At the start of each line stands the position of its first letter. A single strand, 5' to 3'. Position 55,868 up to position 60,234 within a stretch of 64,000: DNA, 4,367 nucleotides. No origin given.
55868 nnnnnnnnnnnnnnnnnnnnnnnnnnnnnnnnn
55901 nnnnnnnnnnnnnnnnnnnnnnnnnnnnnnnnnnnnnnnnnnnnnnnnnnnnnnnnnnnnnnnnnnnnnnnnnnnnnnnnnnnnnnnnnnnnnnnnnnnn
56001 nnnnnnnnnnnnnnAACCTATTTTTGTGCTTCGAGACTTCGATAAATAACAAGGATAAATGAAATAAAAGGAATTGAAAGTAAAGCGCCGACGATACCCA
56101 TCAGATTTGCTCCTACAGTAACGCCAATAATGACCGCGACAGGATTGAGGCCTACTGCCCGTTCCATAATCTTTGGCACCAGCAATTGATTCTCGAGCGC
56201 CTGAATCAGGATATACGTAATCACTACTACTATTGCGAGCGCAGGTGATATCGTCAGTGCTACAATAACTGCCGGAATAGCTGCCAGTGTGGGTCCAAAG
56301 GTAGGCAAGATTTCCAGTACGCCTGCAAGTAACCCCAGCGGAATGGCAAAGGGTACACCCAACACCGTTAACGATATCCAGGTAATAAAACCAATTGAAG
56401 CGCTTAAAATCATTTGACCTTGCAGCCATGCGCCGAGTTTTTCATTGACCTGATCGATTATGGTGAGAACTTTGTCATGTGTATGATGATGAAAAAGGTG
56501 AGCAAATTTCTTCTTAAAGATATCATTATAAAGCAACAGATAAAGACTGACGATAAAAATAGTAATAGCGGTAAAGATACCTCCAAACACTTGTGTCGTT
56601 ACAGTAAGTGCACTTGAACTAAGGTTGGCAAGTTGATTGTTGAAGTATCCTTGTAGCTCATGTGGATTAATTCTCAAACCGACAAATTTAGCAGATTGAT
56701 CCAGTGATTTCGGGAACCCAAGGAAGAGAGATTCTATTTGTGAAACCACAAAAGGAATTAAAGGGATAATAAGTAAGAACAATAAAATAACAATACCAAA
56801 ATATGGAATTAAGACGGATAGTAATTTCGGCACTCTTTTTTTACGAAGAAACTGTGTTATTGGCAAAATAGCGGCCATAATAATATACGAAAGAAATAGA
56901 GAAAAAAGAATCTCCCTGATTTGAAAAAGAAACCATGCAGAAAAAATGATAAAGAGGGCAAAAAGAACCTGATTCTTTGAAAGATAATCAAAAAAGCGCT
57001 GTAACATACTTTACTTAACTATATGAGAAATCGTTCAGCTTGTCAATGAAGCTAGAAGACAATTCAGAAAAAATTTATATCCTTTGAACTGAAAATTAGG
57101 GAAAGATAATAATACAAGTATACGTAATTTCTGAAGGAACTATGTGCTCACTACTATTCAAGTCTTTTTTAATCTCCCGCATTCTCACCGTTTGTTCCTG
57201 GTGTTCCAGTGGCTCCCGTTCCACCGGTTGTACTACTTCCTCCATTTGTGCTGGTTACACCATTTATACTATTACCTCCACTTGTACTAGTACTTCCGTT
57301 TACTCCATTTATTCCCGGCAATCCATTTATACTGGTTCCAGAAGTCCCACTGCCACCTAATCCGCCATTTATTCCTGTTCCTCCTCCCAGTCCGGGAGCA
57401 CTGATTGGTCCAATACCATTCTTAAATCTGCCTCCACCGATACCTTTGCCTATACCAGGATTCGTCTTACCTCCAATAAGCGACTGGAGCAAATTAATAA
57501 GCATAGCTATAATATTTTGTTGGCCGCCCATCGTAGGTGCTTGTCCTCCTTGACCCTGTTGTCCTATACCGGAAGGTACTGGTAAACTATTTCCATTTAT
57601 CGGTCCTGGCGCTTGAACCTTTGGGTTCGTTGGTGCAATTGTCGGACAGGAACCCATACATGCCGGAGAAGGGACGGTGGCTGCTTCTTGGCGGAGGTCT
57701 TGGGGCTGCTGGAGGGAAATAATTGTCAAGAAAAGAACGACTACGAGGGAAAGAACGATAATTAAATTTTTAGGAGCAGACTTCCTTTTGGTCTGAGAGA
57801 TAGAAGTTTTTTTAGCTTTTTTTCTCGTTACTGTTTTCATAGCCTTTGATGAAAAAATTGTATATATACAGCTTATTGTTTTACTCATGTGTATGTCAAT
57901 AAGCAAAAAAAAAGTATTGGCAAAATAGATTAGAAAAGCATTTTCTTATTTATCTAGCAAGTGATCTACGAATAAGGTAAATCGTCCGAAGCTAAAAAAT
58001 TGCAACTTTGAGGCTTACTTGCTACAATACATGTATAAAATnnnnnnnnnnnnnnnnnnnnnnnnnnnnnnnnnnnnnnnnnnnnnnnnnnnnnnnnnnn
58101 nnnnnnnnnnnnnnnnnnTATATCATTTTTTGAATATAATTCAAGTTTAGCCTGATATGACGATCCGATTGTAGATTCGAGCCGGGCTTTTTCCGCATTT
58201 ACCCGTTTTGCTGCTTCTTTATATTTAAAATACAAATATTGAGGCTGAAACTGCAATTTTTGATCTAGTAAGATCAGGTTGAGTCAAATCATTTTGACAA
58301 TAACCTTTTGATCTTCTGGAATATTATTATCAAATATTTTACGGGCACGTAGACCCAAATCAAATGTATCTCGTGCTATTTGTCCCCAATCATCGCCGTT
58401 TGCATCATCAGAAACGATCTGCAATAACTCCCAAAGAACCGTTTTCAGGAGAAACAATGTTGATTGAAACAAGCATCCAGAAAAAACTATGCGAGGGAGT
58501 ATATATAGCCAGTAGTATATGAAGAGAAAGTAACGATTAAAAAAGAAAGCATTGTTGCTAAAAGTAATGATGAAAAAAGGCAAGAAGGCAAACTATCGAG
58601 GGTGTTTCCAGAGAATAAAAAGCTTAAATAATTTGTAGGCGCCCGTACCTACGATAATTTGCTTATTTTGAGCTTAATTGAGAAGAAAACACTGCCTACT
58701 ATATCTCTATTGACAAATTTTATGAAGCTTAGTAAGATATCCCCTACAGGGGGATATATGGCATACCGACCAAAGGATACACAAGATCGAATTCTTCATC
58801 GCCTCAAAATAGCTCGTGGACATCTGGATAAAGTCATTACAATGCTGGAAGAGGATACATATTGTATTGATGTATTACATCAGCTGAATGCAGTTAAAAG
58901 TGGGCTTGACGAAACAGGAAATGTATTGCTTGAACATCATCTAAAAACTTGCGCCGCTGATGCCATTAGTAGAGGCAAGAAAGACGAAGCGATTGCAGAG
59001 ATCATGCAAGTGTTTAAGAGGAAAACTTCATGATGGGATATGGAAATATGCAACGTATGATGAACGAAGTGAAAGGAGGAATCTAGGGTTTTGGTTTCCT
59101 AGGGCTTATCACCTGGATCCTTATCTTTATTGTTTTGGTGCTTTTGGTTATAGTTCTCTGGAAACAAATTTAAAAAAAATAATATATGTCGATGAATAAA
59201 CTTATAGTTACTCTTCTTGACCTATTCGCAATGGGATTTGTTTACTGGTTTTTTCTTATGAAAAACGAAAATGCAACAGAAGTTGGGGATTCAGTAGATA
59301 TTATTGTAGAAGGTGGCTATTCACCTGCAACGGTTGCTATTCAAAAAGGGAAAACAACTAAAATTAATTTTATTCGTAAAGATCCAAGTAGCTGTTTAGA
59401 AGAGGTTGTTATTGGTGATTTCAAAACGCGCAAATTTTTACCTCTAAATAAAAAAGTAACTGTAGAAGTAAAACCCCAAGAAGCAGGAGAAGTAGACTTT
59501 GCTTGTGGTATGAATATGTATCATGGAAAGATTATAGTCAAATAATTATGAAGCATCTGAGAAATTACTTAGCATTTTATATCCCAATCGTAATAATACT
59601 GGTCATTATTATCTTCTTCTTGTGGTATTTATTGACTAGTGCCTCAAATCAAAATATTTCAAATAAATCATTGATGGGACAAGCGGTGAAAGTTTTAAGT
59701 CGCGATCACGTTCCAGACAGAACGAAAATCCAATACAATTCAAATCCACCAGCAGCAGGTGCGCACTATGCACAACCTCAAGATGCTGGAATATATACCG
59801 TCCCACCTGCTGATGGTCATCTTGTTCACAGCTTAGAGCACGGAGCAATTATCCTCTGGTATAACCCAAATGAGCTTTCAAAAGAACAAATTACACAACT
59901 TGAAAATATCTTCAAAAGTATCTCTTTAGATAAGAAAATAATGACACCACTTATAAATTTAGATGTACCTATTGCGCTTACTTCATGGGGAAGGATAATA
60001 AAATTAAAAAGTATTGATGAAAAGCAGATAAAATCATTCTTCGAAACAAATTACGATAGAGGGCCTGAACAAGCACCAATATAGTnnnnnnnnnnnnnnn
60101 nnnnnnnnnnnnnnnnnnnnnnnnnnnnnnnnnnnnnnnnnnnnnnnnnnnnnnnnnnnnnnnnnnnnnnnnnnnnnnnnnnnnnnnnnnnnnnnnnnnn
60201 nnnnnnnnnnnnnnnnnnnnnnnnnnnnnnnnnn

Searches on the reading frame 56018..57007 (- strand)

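Call 75: search_protein_families(library=pfam, proteins=[window:56018-57007:-], max_evalue=0.001)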
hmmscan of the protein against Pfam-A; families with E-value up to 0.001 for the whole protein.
window:56018-57007:- (329 aa): 1 family
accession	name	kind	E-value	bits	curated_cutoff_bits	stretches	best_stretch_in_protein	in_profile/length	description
PF01594.21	AI-2E_transport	-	4.2e-56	190.9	34.3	1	14-324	2-325/327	AI-2E family transporter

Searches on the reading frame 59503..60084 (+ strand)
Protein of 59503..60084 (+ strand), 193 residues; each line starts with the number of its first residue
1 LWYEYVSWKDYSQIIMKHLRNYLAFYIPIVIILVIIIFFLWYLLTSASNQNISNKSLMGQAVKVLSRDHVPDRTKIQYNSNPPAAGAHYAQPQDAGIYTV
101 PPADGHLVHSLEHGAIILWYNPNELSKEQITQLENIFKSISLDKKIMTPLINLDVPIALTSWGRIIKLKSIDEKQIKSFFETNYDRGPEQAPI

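Call 75: search_protein_families(library=pfam, proteins=[window:59503-60084:+], max_evalue=0.001)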
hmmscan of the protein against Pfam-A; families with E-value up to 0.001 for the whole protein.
window:59503-60084:+ (193 aa): 1 family
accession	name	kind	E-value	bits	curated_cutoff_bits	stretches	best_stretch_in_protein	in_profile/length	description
PF11303.13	DUF3105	-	5.2e-32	111.1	25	1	69-189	1-123/130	Protein of unknown function (DUF3105)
